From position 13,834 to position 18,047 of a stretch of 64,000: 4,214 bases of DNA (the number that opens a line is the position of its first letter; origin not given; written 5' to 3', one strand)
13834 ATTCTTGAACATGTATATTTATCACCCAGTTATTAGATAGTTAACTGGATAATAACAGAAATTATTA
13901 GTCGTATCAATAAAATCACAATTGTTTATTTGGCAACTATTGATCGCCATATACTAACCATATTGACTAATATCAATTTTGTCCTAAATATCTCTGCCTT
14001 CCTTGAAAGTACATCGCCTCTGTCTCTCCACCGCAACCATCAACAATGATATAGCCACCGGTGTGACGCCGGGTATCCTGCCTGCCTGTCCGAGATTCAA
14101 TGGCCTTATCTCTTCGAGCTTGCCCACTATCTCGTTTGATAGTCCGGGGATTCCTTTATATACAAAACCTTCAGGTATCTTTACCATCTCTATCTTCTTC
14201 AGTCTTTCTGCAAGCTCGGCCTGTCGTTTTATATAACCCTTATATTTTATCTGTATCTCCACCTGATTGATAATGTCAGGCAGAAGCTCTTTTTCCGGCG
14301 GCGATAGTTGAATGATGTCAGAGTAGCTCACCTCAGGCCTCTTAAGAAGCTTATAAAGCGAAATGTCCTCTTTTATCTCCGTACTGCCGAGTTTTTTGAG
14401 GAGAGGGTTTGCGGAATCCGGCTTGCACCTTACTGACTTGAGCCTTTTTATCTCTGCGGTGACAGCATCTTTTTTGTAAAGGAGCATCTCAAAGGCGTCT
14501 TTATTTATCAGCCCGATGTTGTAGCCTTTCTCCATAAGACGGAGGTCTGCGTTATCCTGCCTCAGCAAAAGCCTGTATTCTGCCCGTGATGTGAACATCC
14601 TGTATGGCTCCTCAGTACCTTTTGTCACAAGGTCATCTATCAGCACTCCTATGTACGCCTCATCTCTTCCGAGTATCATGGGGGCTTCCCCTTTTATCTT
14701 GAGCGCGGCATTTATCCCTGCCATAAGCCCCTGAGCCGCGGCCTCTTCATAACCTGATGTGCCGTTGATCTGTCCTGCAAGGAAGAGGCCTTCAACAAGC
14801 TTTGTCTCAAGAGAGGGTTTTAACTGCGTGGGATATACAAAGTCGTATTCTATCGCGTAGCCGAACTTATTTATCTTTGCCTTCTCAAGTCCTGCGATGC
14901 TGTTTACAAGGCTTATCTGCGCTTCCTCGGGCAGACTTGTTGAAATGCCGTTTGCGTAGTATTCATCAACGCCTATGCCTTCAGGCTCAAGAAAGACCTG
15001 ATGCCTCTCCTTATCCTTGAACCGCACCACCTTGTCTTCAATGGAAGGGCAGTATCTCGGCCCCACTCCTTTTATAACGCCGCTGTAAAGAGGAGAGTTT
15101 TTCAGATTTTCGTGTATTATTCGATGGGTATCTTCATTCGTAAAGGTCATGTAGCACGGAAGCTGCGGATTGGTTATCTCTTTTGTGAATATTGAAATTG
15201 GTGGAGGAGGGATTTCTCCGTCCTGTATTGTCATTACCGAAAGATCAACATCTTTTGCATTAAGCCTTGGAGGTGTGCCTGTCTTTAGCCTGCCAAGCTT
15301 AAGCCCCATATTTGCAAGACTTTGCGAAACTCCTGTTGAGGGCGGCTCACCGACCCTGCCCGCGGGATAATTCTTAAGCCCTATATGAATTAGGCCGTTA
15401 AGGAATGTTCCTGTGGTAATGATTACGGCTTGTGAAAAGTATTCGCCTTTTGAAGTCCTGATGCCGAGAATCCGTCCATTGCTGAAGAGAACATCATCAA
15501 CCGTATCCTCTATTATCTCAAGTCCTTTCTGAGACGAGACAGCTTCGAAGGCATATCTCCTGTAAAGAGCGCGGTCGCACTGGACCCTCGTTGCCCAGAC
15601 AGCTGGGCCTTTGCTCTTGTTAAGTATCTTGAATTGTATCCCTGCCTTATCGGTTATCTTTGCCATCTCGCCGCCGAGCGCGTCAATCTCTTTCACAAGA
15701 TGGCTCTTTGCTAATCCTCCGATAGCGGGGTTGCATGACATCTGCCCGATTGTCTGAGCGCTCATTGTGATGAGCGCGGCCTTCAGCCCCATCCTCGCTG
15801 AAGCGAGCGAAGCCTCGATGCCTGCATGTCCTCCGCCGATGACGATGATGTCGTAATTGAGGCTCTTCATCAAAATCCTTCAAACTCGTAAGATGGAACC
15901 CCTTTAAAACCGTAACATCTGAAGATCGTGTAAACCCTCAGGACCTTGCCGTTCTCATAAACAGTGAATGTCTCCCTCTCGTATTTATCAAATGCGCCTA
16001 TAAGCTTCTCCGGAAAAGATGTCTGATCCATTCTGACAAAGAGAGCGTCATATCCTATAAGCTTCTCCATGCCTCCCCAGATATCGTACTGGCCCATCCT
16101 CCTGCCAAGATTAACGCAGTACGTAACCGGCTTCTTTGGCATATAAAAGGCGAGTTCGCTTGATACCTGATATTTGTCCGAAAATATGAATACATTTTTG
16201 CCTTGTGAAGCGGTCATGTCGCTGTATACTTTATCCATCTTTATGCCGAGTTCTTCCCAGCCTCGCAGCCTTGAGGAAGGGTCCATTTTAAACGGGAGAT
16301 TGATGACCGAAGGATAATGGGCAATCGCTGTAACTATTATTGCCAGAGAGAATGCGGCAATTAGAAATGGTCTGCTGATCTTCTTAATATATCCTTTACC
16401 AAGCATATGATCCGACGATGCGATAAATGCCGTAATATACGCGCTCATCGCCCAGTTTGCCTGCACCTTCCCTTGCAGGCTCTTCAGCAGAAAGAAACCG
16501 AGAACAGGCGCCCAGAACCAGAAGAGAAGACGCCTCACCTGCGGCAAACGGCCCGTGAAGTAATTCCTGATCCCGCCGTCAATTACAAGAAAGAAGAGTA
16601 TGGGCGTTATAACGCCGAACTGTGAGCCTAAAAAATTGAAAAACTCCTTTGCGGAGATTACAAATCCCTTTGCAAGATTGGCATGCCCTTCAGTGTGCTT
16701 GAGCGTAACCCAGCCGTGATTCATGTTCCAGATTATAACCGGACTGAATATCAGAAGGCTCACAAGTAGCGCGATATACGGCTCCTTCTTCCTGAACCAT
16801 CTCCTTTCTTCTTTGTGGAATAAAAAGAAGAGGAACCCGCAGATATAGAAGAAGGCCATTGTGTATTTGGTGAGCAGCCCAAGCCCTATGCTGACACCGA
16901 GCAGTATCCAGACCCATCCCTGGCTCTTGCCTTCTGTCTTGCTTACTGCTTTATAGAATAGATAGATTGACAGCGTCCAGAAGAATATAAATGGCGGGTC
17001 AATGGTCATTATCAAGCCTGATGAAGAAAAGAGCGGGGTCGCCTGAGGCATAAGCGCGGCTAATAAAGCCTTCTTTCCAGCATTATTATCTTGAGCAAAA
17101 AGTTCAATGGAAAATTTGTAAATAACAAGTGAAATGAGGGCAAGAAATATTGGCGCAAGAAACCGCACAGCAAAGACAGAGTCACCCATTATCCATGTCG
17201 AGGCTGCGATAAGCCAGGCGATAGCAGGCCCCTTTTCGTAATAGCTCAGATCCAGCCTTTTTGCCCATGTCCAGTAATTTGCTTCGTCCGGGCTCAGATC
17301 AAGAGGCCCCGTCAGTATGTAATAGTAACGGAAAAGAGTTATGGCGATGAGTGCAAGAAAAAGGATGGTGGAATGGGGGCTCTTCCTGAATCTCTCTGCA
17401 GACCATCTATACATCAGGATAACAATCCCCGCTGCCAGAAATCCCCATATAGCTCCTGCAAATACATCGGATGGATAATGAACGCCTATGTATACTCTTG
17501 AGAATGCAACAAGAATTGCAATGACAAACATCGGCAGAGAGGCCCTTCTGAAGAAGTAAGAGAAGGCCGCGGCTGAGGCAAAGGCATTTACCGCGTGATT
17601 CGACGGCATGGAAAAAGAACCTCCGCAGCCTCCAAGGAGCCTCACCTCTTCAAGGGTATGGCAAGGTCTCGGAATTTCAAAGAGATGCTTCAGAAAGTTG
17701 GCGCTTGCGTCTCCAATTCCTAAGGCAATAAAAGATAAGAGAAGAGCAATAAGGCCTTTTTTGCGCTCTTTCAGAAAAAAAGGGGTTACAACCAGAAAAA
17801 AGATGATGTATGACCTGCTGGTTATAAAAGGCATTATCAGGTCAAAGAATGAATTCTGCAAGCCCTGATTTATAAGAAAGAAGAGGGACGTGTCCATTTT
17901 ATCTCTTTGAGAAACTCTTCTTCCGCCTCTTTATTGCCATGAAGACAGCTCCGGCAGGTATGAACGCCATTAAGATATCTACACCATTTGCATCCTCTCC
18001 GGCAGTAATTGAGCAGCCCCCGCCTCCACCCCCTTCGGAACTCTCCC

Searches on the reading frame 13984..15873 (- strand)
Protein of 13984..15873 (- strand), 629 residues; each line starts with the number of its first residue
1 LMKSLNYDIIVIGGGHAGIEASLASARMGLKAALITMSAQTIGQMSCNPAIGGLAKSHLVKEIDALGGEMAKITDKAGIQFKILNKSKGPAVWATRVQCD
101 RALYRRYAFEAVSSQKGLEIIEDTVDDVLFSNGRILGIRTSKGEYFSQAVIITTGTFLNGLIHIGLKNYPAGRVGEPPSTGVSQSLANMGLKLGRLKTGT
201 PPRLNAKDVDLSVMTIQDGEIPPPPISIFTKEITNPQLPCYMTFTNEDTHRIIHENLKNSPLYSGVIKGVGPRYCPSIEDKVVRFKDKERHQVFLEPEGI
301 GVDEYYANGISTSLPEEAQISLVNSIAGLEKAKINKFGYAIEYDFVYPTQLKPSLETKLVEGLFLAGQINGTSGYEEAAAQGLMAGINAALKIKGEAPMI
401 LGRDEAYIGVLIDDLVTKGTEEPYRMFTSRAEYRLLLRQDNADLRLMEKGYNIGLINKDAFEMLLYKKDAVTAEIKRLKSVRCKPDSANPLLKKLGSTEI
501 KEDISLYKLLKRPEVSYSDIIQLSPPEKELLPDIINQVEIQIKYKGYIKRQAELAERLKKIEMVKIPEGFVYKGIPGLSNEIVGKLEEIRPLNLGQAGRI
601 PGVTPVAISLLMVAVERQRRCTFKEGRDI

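Call 91: search_protein_families(library=pfam, proteins=[window:13984-15873:-], max_evalue=0.0001)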
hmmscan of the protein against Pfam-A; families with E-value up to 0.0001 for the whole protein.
window:13984-15873:- (629 aa): 6 families
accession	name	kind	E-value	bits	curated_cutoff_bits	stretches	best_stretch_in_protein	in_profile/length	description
PF01134.28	GIDA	-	7.1e-165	549.2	22.1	1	8-396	1-390/391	Glucose inhibited division protein A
PF21680.2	GIDA_C_1st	-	4.7e-26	91.8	24.7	1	461-551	4-95/96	tRNA modifying enzyme MnmG/GidA C-terminal helical domain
PF13932.14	SAM_GIDA_C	-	8.3e-22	77.2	27.1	1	556-612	1-57/57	tRNA modifying enzyme MnmG/GidA C-terminal helical bundle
PF12831.13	FAD_oxidored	-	4.7e-07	29.9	27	1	8-145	1-133/416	FAD dependent oxidoreductase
PF13738.12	Pyr_redox_3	-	5.1e-06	26.4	30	0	10-157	1-135/305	Pyridine nucleotide-disulphide oxidoreductase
PF07992.20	Pyr_redox_2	-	7.9e-05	22.7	26.1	0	7-110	1-58/291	Pyridine nucleotide-disulphide oxidoreductase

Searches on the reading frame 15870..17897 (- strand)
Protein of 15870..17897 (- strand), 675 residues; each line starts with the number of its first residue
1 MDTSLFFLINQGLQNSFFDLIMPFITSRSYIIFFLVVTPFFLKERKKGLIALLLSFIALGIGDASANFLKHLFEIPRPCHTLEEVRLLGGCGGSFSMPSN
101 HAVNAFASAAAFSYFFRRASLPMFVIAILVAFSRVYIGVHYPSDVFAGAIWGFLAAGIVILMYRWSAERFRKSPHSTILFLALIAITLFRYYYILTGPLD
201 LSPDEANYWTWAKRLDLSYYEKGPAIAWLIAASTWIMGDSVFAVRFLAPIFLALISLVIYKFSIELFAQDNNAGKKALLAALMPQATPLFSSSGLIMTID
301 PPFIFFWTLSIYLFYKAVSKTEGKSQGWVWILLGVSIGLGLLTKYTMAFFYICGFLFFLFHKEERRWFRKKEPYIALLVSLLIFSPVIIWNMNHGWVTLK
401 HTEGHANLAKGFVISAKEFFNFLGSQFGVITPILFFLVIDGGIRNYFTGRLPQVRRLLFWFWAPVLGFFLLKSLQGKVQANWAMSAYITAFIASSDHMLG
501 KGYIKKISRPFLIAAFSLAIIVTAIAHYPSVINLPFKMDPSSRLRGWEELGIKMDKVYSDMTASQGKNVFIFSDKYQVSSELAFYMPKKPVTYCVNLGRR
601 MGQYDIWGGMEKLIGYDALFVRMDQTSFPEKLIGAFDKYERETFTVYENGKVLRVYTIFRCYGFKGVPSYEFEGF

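Call 91: search_protein_families(library=pfam, proteins=[window:15870-17897:-], max_evalue=0.0001)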
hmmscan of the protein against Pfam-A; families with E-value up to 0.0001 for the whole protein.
window:15870-17897:- (675 aa): 4 families
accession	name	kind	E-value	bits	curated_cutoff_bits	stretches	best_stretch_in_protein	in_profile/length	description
PF13231.12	PMT_2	-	1.3e-34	120.1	26.1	1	222-390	2-160/160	Dolichyl-phosphate-mannose-protein mannosyltransferase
PF01569.27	PAP2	-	1.1e-22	80.6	27.2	1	53-165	3-127/130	PAP2 superfamily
PF02366.24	PMT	-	4.3e-14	53.1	22.7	1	217-360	57-201/245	Dolichyl-phosphate-mannose-protein mannosyltransferase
PF14378.12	PAP2_3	-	2.2e-08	34.6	27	1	92-156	122-188/190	PAP2 superfamily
